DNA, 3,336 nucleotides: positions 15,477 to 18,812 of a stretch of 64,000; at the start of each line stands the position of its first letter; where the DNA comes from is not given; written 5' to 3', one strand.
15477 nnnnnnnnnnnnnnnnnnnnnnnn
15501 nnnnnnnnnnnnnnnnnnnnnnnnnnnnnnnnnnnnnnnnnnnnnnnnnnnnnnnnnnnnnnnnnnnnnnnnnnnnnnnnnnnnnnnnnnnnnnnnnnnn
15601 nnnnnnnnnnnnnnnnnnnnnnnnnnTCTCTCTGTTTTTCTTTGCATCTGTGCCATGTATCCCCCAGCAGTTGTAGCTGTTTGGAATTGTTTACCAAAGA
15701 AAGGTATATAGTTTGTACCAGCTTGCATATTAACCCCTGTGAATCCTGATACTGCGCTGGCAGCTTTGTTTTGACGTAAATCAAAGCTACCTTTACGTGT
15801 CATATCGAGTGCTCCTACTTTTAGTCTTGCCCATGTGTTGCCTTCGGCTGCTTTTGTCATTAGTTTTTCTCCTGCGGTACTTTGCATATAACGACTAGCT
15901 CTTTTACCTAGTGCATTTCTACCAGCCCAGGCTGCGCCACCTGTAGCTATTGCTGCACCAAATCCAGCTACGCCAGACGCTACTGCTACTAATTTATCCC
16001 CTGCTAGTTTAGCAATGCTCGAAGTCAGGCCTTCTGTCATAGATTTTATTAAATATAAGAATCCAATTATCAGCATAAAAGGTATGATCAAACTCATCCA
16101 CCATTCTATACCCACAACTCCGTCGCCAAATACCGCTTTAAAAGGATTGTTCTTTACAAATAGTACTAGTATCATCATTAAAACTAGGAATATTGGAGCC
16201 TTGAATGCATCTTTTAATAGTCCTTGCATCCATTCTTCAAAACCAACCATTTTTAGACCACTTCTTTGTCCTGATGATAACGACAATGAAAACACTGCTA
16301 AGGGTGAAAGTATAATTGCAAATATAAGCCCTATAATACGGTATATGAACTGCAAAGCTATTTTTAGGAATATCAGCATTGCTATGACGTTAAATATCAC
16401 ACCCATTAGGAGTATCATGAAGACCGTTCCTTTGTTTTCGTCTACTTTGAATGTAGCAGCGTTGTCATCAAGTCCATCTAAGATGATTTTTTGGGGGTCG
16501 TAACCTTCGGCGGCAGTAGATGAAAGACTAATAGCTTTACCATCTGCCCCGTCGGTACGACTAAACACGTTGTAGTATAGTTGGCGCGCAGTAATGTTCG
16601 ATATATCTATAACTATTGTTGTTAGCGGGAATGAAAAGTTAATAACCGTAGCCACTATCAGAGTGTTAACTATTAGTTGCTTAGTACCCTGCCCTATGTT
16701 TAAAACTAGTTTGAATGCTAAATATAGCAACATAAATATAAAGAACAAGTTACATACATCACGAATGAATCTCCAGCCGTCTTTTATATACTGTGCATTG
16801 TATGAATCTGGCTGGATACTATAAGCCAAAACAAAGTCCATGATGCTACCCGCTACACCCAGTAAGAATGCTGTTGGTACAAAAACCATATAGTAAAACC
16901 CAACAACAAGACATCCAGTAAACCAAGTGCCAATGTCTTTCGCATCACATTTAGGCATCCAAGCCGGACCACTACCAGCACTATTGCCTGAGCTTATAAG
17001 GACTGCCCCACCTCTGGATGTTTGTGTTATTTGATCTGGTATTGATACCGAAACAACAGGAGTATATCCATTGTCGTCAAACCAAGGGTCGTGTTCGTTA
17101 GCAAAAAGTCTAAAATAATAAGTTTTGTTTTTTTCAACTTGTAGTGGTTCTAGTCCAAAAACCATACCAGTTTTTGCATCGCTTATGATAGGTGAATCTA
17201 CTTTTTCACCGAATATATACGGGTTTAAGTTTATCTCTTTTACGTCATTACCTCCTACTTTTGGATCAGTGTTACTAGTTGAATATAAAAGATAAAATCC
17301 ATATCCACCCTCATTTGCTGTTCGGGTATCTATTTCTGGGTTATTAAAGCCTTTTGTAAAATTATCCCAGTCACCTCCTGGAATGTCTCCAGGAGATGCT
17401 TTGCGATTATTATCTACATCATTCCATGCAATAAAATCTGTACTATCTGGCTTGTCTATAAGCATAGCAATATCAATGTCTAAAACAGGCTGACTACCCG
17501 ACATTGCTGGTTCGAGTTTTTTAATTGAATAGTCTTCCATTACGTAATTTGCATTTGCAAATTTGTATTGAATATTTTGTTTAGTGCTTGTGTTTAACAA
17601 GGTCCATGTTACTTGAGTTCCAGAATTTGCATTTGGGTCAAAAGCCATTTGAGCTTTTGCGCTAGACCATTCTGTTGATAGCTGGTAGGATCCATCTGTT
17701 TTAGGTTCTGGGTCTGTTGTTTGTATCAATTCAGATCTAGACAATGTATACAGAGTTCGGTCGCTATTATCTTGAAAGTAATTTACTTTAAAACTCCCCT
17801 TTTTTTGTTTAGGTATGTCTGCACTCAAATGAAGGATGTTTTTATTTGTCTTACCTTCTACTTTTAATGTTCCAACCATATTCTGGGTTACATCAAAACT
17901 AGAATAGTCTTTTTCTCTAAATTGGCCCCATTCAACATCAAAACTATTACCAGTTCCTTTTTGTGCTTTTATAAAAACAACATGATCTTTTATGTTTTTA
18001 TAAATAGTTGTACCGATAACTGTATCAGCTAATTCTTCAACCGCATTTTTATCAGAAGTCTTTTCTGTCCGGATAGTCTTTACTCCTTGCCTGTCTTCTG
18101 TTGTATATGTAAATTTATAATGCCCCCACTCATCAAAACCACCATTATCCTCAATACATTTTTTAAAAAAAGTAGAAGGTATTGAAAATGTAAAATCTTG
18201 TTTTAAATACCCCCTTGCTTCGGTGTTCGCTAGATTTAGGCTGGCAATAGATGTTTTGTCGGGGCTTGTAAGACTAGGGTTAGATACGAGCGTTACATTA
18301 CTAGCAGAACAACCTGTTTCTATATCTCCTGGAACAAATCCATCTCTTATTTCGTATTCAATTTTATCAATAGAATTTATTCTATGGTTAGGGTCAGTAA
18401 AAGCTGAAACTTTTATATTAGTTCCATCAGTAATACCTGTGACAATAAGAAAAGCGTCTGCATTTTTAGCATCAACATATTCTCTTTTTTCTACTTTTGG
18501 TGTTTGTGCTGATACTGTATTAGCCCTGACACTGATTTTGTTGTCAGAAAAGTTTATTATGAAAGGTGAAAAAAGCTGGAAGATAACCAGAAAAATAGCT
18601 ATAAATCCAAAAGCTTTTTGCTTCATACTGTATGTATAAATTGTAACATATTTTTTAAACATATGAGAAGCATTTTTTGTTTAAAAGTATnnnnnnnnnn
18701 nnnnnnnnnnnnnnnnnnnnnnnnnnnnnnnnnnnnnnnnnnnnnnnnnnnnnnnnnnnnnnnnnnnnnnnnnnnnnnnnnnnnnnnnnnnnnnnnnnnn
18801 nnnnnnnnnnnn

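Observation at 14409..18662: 1417-aa three-part envelope protein: ~560-aa extracytoplasmic N-region, VirB6/TrbL-like multi-TM core, Gly-rich hinge and ~450-aa Lys/Glu-rich coiled-coil tail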

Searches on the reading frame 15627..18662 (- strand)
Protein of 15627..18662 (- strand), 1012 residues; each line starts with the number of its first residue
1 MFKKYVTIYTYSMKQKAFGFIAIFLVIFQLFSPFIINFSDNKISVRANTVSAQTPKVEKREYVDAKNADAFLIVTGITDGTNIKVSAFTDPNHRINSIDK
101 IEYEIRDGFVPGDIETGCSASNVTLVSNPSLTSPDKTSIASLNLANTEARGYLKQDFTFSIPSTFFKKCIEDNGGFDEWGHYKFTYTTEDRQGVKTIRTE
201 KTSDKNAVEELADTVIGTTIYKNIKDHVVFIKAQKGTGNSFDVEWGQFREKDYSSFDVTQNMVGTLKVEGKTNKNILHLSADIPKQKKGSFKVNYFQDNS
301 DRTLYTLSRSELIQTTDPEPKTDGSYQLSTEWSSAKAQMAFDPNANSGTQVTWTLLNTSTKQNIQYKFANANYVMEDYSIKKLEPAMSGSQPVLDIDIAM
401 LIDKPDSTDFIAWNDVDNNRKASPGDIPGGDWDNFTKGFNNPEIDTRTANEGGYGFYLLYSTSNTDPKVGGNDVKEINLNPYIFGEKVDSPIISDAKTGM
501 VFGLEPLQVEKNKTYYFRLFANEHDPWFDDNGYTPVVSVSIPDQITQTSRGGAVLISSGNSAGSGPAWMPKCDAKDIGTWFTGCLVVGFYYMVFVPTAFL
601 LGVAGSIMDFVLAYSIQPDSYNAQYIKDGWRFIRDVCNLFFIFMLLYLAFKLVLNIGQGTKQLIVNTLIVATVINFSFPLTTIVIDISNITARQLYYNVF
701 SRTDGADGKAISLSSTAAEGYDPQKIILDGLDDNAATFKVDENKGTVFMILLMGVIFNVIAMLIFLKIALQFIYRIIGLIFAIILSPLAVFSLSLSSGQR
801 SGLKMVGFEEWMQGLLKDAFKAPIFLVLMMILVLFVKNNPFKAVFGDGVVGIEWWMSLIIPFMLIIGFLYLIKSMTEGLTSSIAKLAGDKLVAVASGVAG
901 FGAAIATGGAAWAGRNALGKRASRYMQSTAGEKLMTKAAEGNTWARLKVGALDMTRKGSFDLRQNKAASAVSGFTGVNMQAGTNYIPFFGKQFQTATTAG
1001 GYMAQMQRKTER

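Call 22: find_related_loci(query=A2, collection=genome_contigs, flank=10000)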
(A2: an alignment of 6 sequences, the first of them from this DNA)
Query A2 (1012 aa) in genome_contigs; peptide patterns used: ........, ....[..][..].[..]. (x = any residue, [..] = any of these).
146 stretches matched a pattern; 12 encode a relative of the query (tblastn E <= 1e-3); 9 distinct loci.
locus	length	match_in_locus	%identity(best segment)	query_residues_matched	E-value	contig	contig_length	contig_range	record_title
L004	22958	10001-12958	54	13-1012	0e+0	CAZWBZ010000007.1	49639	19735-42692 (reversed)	MAG TPA_asm: uncultured Candidatus Saccharibacteria bacterium isolate SRP170004_co1_68 genome assembly, contig: NODE_839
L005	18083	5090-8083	56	13-1012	0e+0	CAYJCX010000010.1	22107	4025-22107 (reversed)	MAG TPA_asm: uncultured Candidatus Saccharibacteria bacterium isolate ERP123247_co1_12 genome assembly, contig: NODE_144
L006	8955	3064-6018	42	13-1012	0e+0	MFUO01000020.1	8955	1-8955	MAG: Candidatus Nomurabacteria bacterium RIFCSPLOWO2_01_FULL_33_17 rifcsplowo2_01_scaffold_38829, whole genome shotgun s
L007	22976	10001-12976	38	2-1012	0e+0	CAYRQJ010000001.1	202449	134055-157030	MAG TPA_asm: uncultured Candidatus Saccharibacteria bacterium isolate SRP285395_co2_368 genome assembly, contig: NODE_61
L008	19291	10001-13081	39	11-1012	0e+0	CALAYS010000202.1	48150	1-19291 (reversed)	MAG TPA_asm: uncultured bacterium isolate SRR6231146_bin.88_CONCOCT_v1.1_MAG genome assembly, contig: ERZ650289.57, whol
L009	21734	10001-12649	46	12-1012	1e-156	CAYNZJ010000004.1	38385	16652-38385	MAG TPA_asm: uncultured Candidatus Saccharibacteria bacterium isolate SRP219642_co9_61 genome assembly, contig: NODE_571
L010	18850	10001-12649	53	13-1012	4e-155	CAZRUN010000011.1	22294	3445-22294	MAG TPA_asm: uncultured Candidatus Saccharibacteria bacterium isolate SRP285395_co1_441 genome assembly, contig: NODE_34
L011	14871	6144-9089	45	12-1012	0e+0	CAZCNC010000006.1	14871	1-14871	MAG TPA_asm: uncultured Candidatus Saccharibacteria bacterium isolate SRP193066_co2_422 genome assembly, contig: NODE_21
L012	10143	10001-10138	83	1-46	9e-17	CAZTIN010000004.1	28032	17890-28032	MAG TPA_asm: uncultured Candidatus Saccharibacteria bacterium isolate SRP329715_co2_273 genome assembly, contig: NODE_34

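Call 29: search_protein_representatives(alignment_id=A2)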
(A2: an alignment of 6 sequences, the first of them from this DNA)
Query: 6 sequences, 986 profile positions. Proteins with E-value up to 0.001 (for the whole library): 9001; up to 1e-10: 5538; up to 1e-30: 1461. The best 150 are listed.
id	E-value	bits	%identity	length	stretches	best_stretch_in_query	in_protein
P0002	0.0e+00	1727.2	-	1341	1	1-986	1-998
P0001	0.0e+00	1717.7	-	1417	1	1-986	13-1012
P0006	0.0e+00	1532.6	-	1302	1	1-986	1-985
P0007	0.0e+00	1277.6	-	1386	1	1-986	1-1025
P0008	0.0e+00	1192.3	-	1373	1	1-986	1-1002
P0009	0.0e+00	1135.1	-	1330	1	1-986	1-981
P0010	0.0e+00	1035.4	-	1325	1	1-986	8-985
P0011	2.6e-294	995.6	-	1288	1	1-986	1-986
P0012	3.8e-268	909.0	-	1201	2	199-986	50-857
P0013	6.0e-231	785.8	-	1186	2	440-986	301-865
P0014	7.7e-179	613.3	-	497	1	1-492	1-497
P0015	1.6e-169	582.5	-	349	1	486-819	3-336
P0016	1.5e-165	569.3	-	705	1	628-985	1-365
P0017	2.4e-93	330.3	-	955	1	531-985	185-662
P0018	3.6e-89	316.5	-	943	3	479-986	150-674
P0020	8.7e-87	308.6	-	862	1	533-986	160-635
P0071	9.9e-76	272.0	-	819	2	505-946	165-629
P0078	6.0e-75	269.4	-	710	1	547-983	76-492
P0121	6.6e-72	259.4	-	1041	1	472-984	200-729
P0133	2.7e-71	257.4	-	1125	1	551-985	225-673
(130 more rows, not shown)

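Call 40: search_protein_families(library=pfam, proteins=[P0071, P0017, P0020, P0078, P0121, P0133], max_evalue=0.1)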
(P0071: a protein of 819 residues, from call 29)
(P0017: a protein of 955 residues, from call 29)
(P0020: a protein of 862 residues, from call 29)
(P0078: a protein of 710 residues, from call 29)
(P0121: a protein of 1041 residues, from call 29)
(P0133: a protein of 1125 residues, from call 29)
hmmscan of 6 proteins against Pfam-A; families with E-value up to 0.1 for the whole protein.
P0071 (819 aa): 0 families

P0017 (955 aa): 1 family
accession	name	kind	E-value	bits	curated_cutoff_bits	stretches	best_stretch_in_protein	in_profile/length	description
PF00041.27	fn3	-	0.052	14.2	25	0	91-131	27-69/84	Fibronectin type III domain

P0020 (862 aa): 0 families

P0078 (710 aa): 0 families

P0121 (1041 aa): 2 families
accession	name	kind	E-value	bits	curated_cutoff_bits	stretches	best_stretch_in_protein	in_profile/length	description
PF16656.11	Pur_ac_phosph_N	-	0.00021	22.2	30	1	120-228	3-85/93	Purple acid Phosphatase, N-terminal domain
PF16655.11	PhoD_N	-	0.0078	17.2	30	1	200-226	54-80/90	PhoD-like phosphatase, N-terminal domain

P0133 (1125 aa): 0 families

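Call 79: find_encoding_contigs(protein=P0071, flank=8000, max_places=1)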
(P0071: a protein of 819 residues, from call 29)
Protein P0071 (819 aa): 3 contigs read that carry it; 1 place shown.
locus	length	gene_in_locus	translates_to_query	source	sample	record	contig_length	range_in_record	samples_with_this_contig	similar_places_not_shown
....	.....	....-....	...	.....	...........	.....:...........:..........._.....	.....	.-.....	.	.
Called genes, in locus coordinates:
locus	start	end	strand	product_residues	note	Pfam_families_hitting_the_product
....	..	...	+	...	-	-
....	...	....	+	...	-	-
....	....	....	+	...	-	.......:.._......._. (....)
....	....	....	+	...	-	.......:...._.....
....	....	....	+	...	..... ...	-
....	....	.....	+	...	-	-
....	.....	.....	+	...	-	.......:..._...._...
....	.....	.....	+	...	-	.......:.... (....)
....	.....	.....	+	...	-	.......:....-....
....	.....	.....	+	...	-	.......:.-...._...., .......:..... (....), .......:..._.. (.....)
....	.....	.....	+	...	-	-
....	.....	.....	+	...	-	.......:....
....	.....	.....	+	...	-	-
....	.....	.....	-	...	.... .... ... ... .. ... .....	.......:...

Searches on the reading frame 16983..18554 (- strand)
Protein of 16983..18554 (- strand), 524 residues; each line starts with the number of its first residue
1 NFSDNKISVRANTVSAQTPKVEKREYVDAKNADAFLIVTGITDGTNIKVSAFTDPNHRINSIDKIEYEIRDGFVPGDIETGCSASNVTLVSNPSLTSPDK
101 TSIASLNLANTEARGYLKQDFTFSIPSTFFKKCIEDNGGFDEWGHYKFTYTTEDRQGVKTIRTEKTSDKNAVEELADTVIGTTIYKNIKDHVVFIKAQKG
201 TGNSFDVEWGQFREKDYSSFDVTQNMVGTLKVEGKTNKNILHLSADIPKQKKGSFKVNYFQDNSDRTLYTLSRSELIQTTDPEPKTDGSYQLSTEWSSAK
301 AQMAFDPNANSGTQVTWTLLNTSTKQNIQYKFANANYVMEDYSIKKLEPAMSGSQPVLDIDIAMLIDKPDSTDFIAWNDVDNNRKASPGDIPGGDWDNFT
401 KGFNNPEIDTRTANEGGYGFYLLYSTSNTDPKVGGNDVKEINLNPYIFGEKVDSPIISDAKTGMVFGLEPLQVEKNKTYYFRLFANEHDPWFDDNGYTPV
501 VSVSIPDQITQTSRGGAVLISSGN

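Call 51: predict_structure(alignment_id=A5)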
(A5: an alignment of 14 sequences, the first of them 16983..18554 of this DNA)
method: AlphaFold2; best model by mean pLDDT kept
length: 524 residues; sequences in the alignment: 14
mean_pLDDT: 81.2   pTM: 0.58
mean pLDDT of the five models: 81.2, 79.2, 78.6, 78.0, 76.1
residues with pLDDT >= 90: 206; 70-90: 215; 50-70: 60; < 50: 43
segments of 3 or more residues with pLDDT < 50: 1-22, 179-182, 322-335, 491-493
pLDDT, mean of each block of 10 residues (from residue 1): 42 34 66 91 94 93 91 63 87 94 87 91 94 71 83 90 83 69 68 84 80 90 85 75 75 87 91 85 86 88 82 68 38 51 85 94 78 81 90 84 88 91 93 91 95 91 92 94 81 60 88 92 79
secondary structure, 60 per line:
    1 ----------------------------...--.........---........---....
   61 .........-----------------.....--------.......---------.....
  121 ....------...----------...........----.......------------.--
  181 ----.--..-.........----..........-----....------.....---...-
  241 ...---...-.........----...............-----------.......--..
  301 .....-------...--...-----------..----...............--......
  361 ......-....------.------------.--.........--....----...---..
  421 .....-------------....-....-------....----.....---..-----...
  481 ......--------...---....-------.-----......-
elements in order: E34-42 E46-53 E57-69 E87-91 E100-106 E116-124 E144-154 E159-165 E191-199 E204-213 H219-222 E229-233 E241-243 E251-259 E264-278 E290-296 E299-305 E313-315 E338-352 E355-366 H368-371 H394-399 E400-402 E405-408 E419-425 E439-442 H444-447 H455-458 E463-467 E478-486 E495-497 E501-504 E518-523
